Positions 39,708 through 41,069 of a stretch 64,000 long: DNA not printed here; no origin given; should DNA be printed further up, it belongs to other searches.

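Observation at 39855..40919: Two paralogous beta-propellers share a C-terminal C-K-x-C-H motif and blade cysteines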

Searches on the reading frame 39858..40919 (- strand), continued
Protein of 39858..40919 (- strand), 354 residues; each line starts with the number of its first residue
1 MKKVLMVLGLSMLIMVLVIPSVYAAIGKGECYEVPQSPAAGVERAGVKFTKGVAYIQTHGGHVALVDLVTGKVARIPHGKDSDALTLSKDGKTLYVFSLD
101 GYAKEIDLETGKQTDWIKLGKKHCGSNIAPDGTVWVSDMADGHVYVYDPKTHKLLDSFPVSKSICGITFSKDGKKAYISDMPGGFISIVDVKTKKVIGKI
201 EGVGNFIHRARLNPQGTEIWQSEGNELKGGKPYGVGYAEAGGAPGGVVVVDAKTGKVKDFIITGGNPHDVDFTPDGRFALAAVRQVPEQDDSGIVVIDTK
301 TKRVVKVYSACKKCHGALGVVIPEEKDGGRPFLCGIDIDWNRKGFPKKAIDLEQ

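Call 47: find_related_loci(query=A1, collection=genome_contigs, flank=10000)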
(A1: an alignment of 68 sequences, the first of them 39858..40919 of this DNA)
Query A1 (354 aa) in genome_contigs; peptide patterns used: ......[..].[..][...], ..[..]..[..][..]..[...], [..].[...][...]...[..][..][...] (x = any residue, [..] = any of these).
557 stretches matched a pattern; 213 encode a relative of the query (tblastn E <= 1e-3); the best 80 are kept; 80 distinct loci.
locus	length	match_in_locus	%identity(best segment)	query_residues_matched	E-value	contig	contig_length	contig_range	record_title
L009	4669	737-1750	77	2-347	1e-177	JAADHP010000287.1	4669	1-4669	MAG: Nitrospirota bacterium isolate M_MetaBat.199 contig-127_31960, whole genome shotgun sequence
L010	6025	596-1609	76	2-347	8e-175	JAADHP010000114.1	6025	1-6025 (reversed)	MAG: Nitrospirota bacterium isolate M_MetaBat.199 contig-127_23271, whole genome shotgun sequence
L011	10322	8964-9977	76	2-347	3e-172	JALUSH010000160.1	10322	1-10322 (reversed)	MAG: Thermodesulfovibrio sp. isolate S146_metabat2_scaf2bin.158_VB S146_NODE_4237_length_10322_cov_2.217067, whole genom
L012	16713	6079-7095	74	1-347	2e-163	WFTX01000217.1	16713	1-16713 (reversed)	MAG: Nitrospirae bacterium isolate S139_46 k151_456827, whole genome shotgun sequence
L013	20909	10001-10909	78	45-347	5e-163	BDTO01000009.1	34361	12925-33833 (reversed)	Bacterium BMS3Bbin05 DNA, contig: NODE_24, whole genome shotgun sequence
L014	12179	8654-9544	83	51-347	2e-160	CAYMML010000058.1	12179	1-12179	MAG TPA_asm: uncultured Thermodesulfovibrio sp. isolate SRP162660_co1_93 genome assembly, contig: NODE_3748_length_12179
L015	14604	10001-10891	80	51-347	2e-157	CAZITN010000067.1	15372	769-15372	MAG TPA_asm: uncultured Thermodesulfovibrio sp. isolate binchicken_co172_180 genome assembly, contig: NODE_3199_length_1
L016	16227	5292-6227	71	41-353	3e-156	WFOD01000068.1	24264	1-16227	MAG: Deltaproteobacteria bacterium isolate S012_135 k151_189264, whole genome shotgun sequence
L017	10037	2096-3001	72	51-353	4e-154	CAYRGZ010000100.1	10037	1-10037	MAG TPA_asm: uncultured Desulfobulbia bacterium isolate binchicken_co172_12 genome assembly, contig: NODE_6105_length_10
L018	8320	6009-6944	71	41-353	2e-152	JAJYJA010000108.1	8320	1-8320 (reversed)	MAG: Deltaproteobacteria bacterium isolate DBS2-1.bin13 NODE_17058_length_8320_cov_5.197730, whole genome shotgun sequen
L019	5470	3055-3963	71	41-343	9e-153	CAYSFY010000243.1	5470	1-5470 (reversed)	MAG TPA_asm: uncultured Desulfobulbia bacterium isolate binchicken_co266_32 genome assembly, contig: NODE_35345_length_5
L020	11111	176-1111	71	41-353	2e-151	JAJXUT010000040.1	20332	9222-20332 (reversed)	MAG: Deltaproteobacteria bacterium isolate BP5.bin10 NODE_4334_length_20332_cov_2.977233, whole genome shotgun sequence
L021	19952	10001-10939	68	40-353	6e-148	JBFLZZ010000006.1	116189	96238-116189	MAG: Thermodesulfobacteriota bacterium isolate MAG125 MAG125_6, whole genome shotgun sequence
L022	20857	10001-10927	69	41-349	2e-147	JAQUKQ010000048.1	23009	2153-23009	MAG: Desulfobulbaceae bacterium isolate STD1_110 NODE_4820_length_23009_cov_5.324666_Sandtown_D1, whole genome shotgun s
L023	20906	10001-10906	68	51-353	7e-147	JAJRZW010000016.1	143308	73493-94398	MAG: Deltaproteobacteria bacterium isolate Dive96_bin4.234 k141_837198, whole genome shotgun sequence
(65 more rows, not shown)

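Call 65: find_homologous_proteins(query=P0277, max_evalue=1e-15)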
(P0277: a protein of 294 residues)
Query P0277 (294 aa): 89 proteins with E <= 1e-15 among 8000 candidates.
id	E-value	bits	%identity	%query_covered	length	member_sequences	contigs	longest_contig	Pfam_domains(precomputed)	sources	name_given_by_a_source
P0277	4.7e-189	645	100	100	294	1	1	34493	PF25168.2,PF25174.2,PF24814.2,PF23381.2,PF01731.27,PF12894.14,PF25175.2,PF21783.3,PF24817.2,PF02239.23,PF07676.19,PF08450.19,PF22494.4,PF23393.3,PF10282.16,PF24807.2,PF16819.12,PF00400.39,PF23414.2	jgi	jgi:DNA-binding beta-propeller fold protein YncE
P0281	2.8e-153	527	81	100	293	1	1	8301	PF25168.2,PF25174.2,PF07433.18,PF24814.2,PF23381.2,PF01731.27,PF12894.14,PF25175.2,PF21783.3,PF24817.2,PF02239.23,PF07676.19,PF08450.19,PF22494.4,PF10282.16,PF25172.2,PF24807.2,PF16819.12,PF23414.2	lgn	-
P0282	2.3e-151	521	81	100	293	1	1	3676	PF25168.2,PF25174.2,PF07433.18,PF23381.2,PF01731.27,PF12894.14,PF21783.3,PF24817.2,PF02239.23,PF07676.19,PF08450.19,PF22494.4,PF10282.16,PF24807.2,PF16819.12,PF23414.2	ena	-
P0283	1.7e-130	453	69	100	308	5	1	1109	PF22494.4,PF10282.16,PF25174.2,PF23381.2,PF01731.27,PF12894.14,PF24807.2,PF21783.3,PF02239.23,PF08450.19,PF23414.2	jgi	jgi:YVTN family beta-propeller protein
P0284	2.5e-130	452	69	100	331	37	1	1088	PF22494.4,PF10282.16,PF25174.2,PF01731.27,PF12894.14,PF24807.2,PF21783.3,PF02239.23,PF08450.19,PF23414.2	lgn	-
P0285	1.2e-129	450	72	98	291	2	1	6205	PF22494.4,PF25174.2,PF23381.2,PF12894.14,PF24807.2,PF21783.3,PF24817.2,PF02239.23,PF08450.19,PF23414.2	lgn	-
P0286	6.1e-128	444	67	100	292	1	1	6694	PF22494.4,PF10282.16,PF25174.2,PF23381.2,PF24807.2,PF21783.3,PF02239.23,PF16819.12,PF08450.19,PF23414.2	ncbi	ncbi:MAG: cytochrome D1 domain-containing protein [Candidatus Methylomirabilales bacterium]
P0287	7.0e-125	434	66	100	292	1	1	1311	PF13360.14,PF25174.2,PF20138.4,PF23381.2,PF12894.14,PF21783.3,PF24817.2,PF02239.23,PF08450.19,PF22494.4,PF10282.16,PF24807.2,PF16819.12,PF23414.2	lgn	-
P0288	1.1e-123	430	71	88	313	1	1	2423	PF22494.4,PF10282.16,PF25174.2,PF12894.14,PF24807.2,PF21783.3,PF02239.23,PF08450.19,PF23414.2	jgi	jgi:YVTN family beta-propeller protein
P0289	1.6e-121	423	64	100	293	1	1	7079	PF25174.2,PF07433.18,PF23381.2,PF01731.27,PF12894.14,PF21783.3,PF02239.23,PF24796.2,PF08450.19,PF22494.4,PF10282.16,PF24807.2,PF16819.12,PF23414.2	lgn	-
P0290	6.0e-121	421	72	86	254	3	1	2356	PF25168.2,PF25174.2,PF23381.2,PF01731.27,PF24807.2,PF21783.3,PF02239.23,PF08450.19,PF23414.2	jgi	jgi:DNA-binding beta-propeller fold protein YncE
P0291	2.8e-119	416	68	95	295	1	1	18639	PF25174.2,PF23381.2,PF12894.14,PF21783.3,PF24817.2,PF02239.23,PF08450.19,PF22494.4,PF10282.16,PF24807.2,PF16819.12,PF23414.2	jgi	jgi:YVTN family beta-propeller protein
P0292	1.5e-73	266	69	56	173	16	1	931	PF22494.4,PF21783.3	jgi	jgi:YVTN family beta-propeller protein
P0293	7.4e-33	132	29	72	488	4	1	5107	PF22494.4,PF10282.16,PF25174.2,PF13473.13,PF21783.3,PF02239.23,PF16819.12,PF07676.19,PF23414.2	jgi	jgi:YVTN family beta-propeller protein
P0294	1.9e-32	131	29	84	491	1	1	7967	PF22494.4,PF10282.16,PF25174.2,PF13473.13,PF21783.3,PF26550.2,PF02239.23,PF16819.12,PF07676.19,PF08450.19,PF23414.2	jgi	jgi:YVTN family beta-propeller protein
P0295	2.0e-32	131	28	74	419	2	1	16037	PF25168.2,PF25174.2,PF00127.27,PF21783.3,PF02239.23,PF24684.2,PF07676.19,PF08450.19,PF22494.4,PF10282.16,PF13473.13,PF23414.2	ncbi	-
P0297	3.4e-32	130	31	74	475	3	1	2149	PF22494.4,PF10282.16,PF25174.2,PF13473.13,PF21783.3,PF02239.23,PF16819.12,PF07676.19,PF08450.19,PF23414.2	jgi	jgi:YVTN family beta-propeller protein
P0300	3.8e-30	123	29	80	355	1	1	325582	PF25168.2,PF25174.2,PF07433.18,PF23381.2,PF01731.27,PF12894.14,PF21783.3,PF02239.23,PF24684.2,PF07676.19,PF08450.19,PF22494.4,PF10282.16,PF23414.2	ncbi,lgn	ncbi:MAG: beta-propeller fold lactonase family protein [Gemmataceae bacterium]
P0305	1.7e-26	111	27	74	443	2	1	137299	PF22494.4,PF10282.16,PF25174.2,PF13473.13,PF21783.3,PF02239.23,PF07676.19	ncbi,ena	-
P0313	4.8e-24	103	25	74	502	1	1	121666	PF22494.4,PF10282.16,PF25174.2,PF13473.13,PF21783.3,PF02239.23,PF07676.19,PF23414.2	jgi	jgi:YVTN family beta-propeller protein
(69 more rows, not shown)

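Call 66: search_protein_families(library=ncbifam, proteins=[P0293, P0294, P0297, P0295, P0277, P0286, P0300, P0305, P0313], max_evalue=0.00001)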
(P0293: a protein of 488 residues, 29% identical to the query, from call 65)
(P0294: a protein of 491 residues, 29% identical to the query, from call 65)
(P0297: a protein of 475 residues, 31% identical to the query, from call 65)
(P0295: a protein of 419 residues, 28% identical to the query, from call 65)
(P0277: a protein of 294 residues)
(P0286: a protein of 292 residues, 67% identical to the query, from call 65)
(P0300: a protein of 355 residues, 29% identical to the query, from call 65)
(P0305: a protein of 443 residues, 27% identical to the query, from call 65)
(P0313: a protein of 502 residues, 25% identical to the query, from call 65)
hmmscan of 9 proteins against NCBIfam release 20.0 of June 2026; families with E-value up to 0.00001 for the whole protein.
P0293 (488 aa): 12 families
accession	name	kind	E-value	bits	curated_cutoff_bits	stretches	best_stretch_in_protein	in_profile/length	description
TIGR02276.1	beta_rpt_yvtn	repeat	2e-56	187.7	27.85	4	312-351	2-41/42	beta-propeller repeat protein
TIGR03866.1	PQQ_ABC_repeats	subfamily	6.1e-47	160.2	287.3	2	49-214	41-205/310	PQQ-dependent catabolism-associated beta-propeller protein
NF052340.1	hydrazine_beta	equivalog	4.6e-35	121.4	560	3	135-258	35-159/372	hydrazine synthase subunit beta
NF052342.1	hydrazine_BC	exception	3.4e-28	98.2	1250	3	135-283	41-191/690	hydrazine synthase subunit beta-gamma fusion subunit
NF052280.1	7_blade_YncE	equivalog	1.4e-27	96.4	400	2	59-149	226-315/338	7-bladed beta-propeller protein YncE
NF052460.1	L-NosZ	equivalog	1.8e-25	89.4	700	2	141-353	51-267/480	clade III lactonase-type nitrous-oxide reductase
NF048007.1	MmpL3Stblzr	equivalog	2.3e-20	73.1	600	2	158-354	74-278/366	MmpL3/TtfA transport complex stabilizer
TIGR03907.1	QH_beta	equivalog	5.3e-17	62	223.2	0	69-150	9-98/338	quinohemoprotein amine dehydrogenase subunit beta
NF038117.1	choice_anch_I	subfamily_domain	8.9e-17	61.1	300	0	296-343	169-216/458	choice-of-anchor I family protein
TIGR04244.1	nitrous_NosZ_RR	equivalog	3.5e-08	32.4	625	0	70-120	291-344/627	TAT-dependent nitrous-oxide reductase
NF038015.2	AztD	exception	8.9e-06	24.7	400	0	241-351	236-353/356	zinc metallochaperone AztD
TIGR04246.1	nitrous_NosZ_Gp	equivalog_domain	9.6e-06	24.1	625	0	69-117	249-298/578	Sec-dependent nitrous-oxide reductase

P0294 (491 aa): 10 families
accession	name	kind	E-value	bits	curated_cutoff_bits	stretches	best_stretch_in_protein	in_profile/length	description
TIGR02276.1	beta_rpt_yvtn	repeat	4.2e-54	180.3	27.85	3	103-144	1-42/42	beta-propeller repeat protein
TIGR03866.1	PQQ_ABC_repeats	subfamily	2.8e-49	167.9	287.3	2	60-195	7-143/310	PQQ-dependent catabolism-associated beta-propeller protein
NF052340.1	hydrazine_beta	equivalog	1e-35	123.5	560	3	61-167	41-150/372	hydrazine synthase subunit beta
NF052342.1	hydrazine_BC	exception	1.8e-30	105.8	1250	3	62-191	49-182/690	hydrazine synthase subunit beta-gamma fusion subunit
NF052280.1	7_blade_YncE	equivalog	1.2e-28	100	400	2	64-152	228-315/338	7-bladed beta-propeller protein YncE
NF052460.1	L-NosZ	equivalog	1.1e-25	90.2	700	2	66-188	146-269/480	clade III lactonase-type nitrous-oxide reductase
NF048007.1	MmpL3Stblzr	equivalog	6.5e-20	71.6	600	2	111-356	66-317/366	MmpL3/TtfA transport complex stabilizer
TIGR03907.1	QH_beta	equivalog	7.5e-17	61.5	223.2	0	71-153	8-98/338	quinohemoprotein amine dehydrogenase subunit beta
NF038117.1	choice_anch_I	subfamily_domain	3e-15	56.1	300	0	303-346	173-216/458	choice-of-anchor I family protein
TIGR04244.1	nitrous_NosZ_RR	equivalog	1.2e-08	34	625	0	73-124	291-345/627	TAT-dependent nitrous-oxide reductase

P0297 (475 aa): 11 families
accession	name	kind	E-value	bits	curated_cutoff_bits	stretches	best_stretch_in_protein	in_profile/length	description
TIGR03866.1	PQQ_ABC_repeats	subfamily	2.3e-59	201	287.3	3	44-179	7-143/310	PQQ-dependent catabolism-associated beta-propeller protein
TIGR02276.1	beta_rpt_yvtn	repeat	9.4e-59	195.2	27.85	4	299-338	2-41/42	beta-propeller repeat protein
NF052340.1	hydrazine_beta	equivalog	4.2e-36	124.8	560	3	36-154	31-153/372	hydrazine synthase subunit beta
NF052342.1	hydrazine_BC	exception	7.9e-32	110.2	1250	3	206-347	40-184/690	hydrazine synthase subunit beta-gamma fusion subunit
NF052280.1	7_blade_YncE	equivalog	4e-30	104.8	400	2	46-136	226-315/338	7-bladed beta-propeller protein YncE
NF052460.1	L-NosZ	equivalog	5.8e-27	94.3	700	2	55-173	151-270/480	clade III lactonase-type nitrous-oxide reductase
NF048007.1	MmpL3Stblzr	equivalog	1e-18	67.7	600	2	95-338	66-315/366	MmpL3/TtfA transport complex stabilizer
TIGR03907.1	QH_beta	equivalog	2.2e-18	66.5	223.2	1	55-137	8-98/338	quinohemoprotein amine dehydrogenase subunit beta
NF038117.1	choice_anch_I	subfamily_domain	4e-17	62.2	300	0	285-330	171-216/458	choice-of-anchor I family protein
TIGR04244.1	nitrous_NosZ_RR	equivalog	9.9e-09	34.3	625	0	57-108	291-345/627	TAT-dependent nitrous-oxide reductase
NF038015.2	AztD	exception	2.4e-06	26.5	400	0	228-338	236-353/356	zinc metallochaperone AztD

P0295 (419 aa): 12 families
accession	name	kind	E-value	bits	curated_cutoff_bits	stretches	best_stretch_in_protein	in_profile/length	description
TIGR02276.1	beta_rpt_yvtn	repeat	3.2e-43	145.4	27.85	3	73-114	1-42/42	beta-propeller repeat protein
TIGR03866.1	PQQ_ABC_repeats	subfamily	9.7e-43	146.4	287.3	2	28-161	5-139/310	PQQ-dependent catabolism-associated beta-propeller protein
NF052340.1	hydrazine_beta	equivalog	3.3e-30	105.4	560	3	44-169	55-184/372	hydrazine synthase subunit beta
NF052460.1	L-NosZ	equivalog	1.3e-29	103.1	700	1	37-251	58-276/480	clade III lactonase-type nitrous-oxide reductase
NF052342.1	hydrazine_BC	exception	1.5e-22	79.6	1250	1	44-168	61-189/690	hydrazine synthase subunit beta-gamma fusion subunit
NF038117.1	choice_anch_I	subfamily_domain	8.4e-20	71.1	300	1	252-297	72-117/458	choice-of-anchor I family protein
NF052280.1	7_blade_YncE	equivalog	4.2e-19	68.5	400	1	31-124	225-317/338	7-bladed beta-propeller protein YncE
NF048007.1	MmpL3Stblzr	equivalog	7.7e-16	58.2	600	1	102-327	44-278/366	MmpL3/TtfA transport complex stabilizer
TIGR02657.1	amicyanin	equivalog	4e-14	52.7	110.2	1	346-413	10-82/83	amicyanin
TIGR03907.1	QH_beta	equivalog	8.2e-11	41.6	223.2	0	43-122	10-97/338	quinohemoprotein amine dehydrogenase subunit beta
TIGR04244.1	nitrous_NosZ_RR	equivalog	1.6e-06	27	625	0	44-94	292-345/627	TAT-dependent nitrous-oxide reductase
NF038015.2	AztD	exception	6e-06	25.2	400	0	254-324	275-353/356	zinc metallochaperone AztD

P0277 (294 aa): 9 families
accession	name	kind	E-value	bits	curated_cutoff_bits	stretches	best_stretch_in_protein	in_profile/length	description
TIGR03866.1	PQQ_ABC_repeats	subfamily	3.4e-35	121.6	287.3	2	123-250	12-138/310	PQQ-dependent catabolism-associated beta-propeller protein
NF052460.1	L-NosZ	equivalog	3e-23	82.1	700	1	29-256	46-275/480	clade III lactonase-type nitrous-oxide reductase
NF052280.1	7_blade_YncE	equivalog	8.8e-21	74.1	400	1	121-213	227-317/338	7-bladed beta-propeller protein YncE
NF052340.1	hydrazine_beta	equivalog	1.4e-20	73.7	560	2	174-258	54-138/372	hydrazine synthase subunit beta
TIGR02276.1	beta_rpt_yvtn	repeat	3.1e-19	68.7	27.85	0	77-101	1-25/42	beta-propeller repeat protein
NF052342.1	hydrazine_BC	exception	1.8e-14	52.8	1250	1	115-278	44-208/690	hydrazine synthase subunit beta-gamma fusion subunit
NF048007.1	MmpL3Stblzr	equivalog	7.1e-12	45.2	600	1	67-254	90-285/366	MmpL3/TtfA transport complex stabilizer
TIGR03907.1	QH_beta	equivalog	9.5e-12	44.7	223.2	0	41-128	5-99/338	quinohemoprotein amine dehydrogenase subunit beta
NF038117.1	choice_anch_I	subfamily_domain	3.3e-06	26.3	300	0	173-211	73-112/458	choice-of-anchor I family protein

P0286 (292 aa): 10 families
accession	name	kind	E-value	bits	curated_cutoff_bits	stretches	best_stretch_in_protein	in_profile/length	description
TIGR03866.1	PQQ_ABC_repeats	subfamily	2.2e-32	112.4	287.3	2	33-189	51-205/310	PQQ-dependent catabolism-associated beta-propeller protein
NF052460.1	L-NosZ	equivalog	1.5e-23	83.1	700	1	30-256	50-277/480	clade III lactonase-type nitrous-oxide reductase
NF052340.1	hydrazine_beta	equivalog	6.5e-23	81.4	560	2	116-277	41-203/372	hydrazine synthase subunit beta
TIGR02276.1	beta_rpt_yvtn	repeat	1.4e-22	79.4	27.85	0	202-242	1-41/42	beta-propeller repeat protein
NF052280.1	7_blade_YncE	equivalog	2.2e-17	62.9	400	2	27-125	220-316/338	7-bladed beta-propeller protein YncE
NF052342.1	hydrazine_BC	exception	2.6e-17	62.3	1250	2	116-276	47-208/690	hydrazine synthase subunit beta-gamma fusion subunit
NF048007.1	MmpL3Stblzr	equivalog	6.2e-12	45.4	600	1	161-251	191-284/366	MmpL3/TtfA transport complex stabilizer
TIGR03907.1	QH_beta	equivalog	2.1e-11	43.6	223.2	0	45-130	11-103/338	quinohemoprotein amine dehydrogenase subunit beta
NF038117.1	choice_anch_I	subfamily_domain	1.1e-09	37.7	300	0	173-214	75-116/458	choice-of-anchor I family protein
NF041516.1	PA2928_fam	subfamily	4.4e-08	32.9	70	0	216-275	315-372/376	PA2928 family protein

P0300 (355 aa): 10 families
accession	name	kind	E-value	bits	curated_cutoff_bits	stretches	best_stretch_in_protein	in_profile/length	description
TIGR03866.1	PQQ_ABC_repeats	subfamily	1.9e-73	247.3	287.3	2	110-352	62-310/310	PQQ-dependent catabolism-associated beta-propeller protein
TIGR02276.1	beta_rpt_yvtn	repeat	1.3e-59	197.9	27.85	5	310-350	1-41/42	beta-propeller repeat protein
NF052340.1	hydrazine_beta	equivalog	1.5e-38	132.9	560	3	133-233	35-135/372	hydrazine synthase subunit beta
NF052342.1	hydrazine_BC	exception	7.2e-31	107.1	1250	3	133-232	41-140/690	hydrazine synthase subunit beta-gamma fusion subunit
NF052460.1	L-NosZ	equivalog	3.1e-29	101.8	700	2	107-274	61-231/480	clade III lactonase-type nitrous-oxide reductase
NF052280.1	7_blade_YncE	equivalog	7.5e-26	90.7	400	1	221-318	222-316/338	7-bladed beta-propeller protein YncE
NF048007.1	MmpL3Stblzr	equivalog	6.6e-19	68.3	600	0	193-276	246-325/366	MmpL3/TtfA transport complex stabilizer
TIGR03907.1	QH_beta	equivalog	2.3e-16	59.8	223.2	1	238-323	12-103/338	quinohemoprotein amine dehydrogenase subunit beta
NF038117.1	choice_anch_I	subfamily_domain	2.5e-13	49.7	300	1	36-169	70-213/458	choice-of-anchor I family protein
TIGR04244.1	nitrous_NosZ_RR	equivalog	9.8e-08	31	625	0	39-83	290-337/627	TAT-dependent nitrous-oxide reductase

P0305 (443 aa): 13 families
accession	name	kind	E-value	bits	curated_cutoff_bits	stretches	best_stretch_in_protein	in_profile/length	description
TIGR02276.1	beta_rpt_yvtn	repeat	1.1e-53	179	27.85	3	278-317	2-41/42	beta-propeller repeat protein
TIGR03866.1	PQQ_ABC_repeats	subfamily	5e-49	167.1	287.3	3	19-169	45-196/310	PQQ-dependent catabolism-associated beta-propeller protein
NF052460.1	L-NosZ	equivalog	7.3e-38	130.3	700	3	143-319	90-267/480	clade III lactonase-type nitrous-oxide reductase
NF052340.1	hydrazine_beta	equivalog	1.6e-34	119.6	560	4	28-132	46-152/372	hydrazine synthase subunit beta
NF052342.1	hydrazine_BC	exception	2.2e-25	88.9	1250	2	184-348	39-203/690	hydrazine synthase subunit beta-gamma fusion subunit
NF052280.1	7_blade_YncE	equivalog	6.6e-18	64.6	400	0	28-74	270-316/338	7-bladed beta-propeller protein YncE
NF048007.1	MmpL3Stblzr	equivalog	9.8e-16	57.9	600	1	80-285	72-285/366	MmpL3/TtfA transport complex stabilizer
NF038117.1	choice_anch_I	subfamily_domain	1.3e-14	54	300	1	81-232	77-223/458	choice-of-anchor I family protein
TIGR03907.1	QH_beta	equivalog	3.3e-11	42.9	223.2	0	35-113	9-95/338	quinohemoprotein amine dehydrogenase subunit beta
NF041516.1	PA2928_fam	subfamily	1.3e-07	31.3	70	0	75-126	310-364/376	PA2928 family protein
TIGR04244.1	nitrous_NosZ_RR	equivalog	6.9e-07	28.2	625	0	37-86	292-344/627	TAT-dependent nitrous-oxide reductase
NF038015.2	AztD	exception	1.9e-06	26.9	400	0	207-318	236-354/356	zinc metallochaperone AztD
TIGR04246.1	nitrous_NosZ_Gp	equivalog_domain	3.4e-06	25.6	625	0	14-84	230-299/578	Sec-dependent nitrous-oxide reductase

P0313 (502 aa): 11 families
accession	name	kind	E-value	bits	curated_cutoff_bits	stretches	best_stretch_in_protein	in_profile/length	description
TIGR03866.1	PQQ_ABC_repeats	subfamily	6.4e-52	176.6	287.3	3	55-232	6-182/310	PQQ-dependent catabolism-associated beta-propeller protein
TIGR02276.1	beta_rpt_yvtn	repeat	9.4e-51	169.5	27.85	3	99-140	1-42/42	beta-propeller repeat protein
NF052340.1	hydrazine_beta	equivalog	1.2e-36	126.5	560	3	69-188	54-177/372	hydrazine synthase subunit beta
NF052342.1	hydrazine_BC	exception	2.1e-30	105.5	1250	3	68-189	59-184/690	hydrazine synthase subunit beta-gamma fusion subunit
NF052460.1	L-NosZ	equivalog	6.9e-29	100.7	700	2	140-354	51-269/480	clade III lactonase-type nitrous-oxide reductase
NF052280.1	7_blade_YncE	equivalog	2.2e-19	69.4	400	1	61-149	229-316/338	7-bladed beta-propeller protein YncE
NF038117.1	choice_anch_I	subfamily_domain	1.1e-17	64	300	0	113-154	76-117/458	choice-of-anchor I family protein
NF048007.1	MmpL3Stblzr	equivalog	7e-16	58.3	600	2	179-353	95-278/366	MmpL3/TtfA transport complex stabilizer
TIGR03907.1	QH_beta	equivalog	2.2e-13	50.1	223.2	0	69-148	10-97/338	quinohemoprotein amine dehydrogenase subunit beta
TIGR04244.1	nitrous_NosZ_RR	equivalog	5.5e-08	31.8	625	0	70-120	292-345/627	TAT-dependent nitrous-oxide reductase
NF038015.2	AztD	exception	2.1e-06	26.7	400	0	309-351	312-354/356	zinc metallochaperone AztD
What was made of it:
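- On Clade III lactonase-type nitrous-oxide reductase (L-NosZ): Other YVTN propellers, including propeller-cupredoxin fusions, score 82-130 bits (call 66), so the hit is generic.
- Unrelated YVTN propellers score 82-130 bits on the same model (call 66), so the hit is generic repeat similarity.
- Tried and rejected: Unrelated YVTN propellers and propeller-cupredoxin fusions score higher on the same model (call 66).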
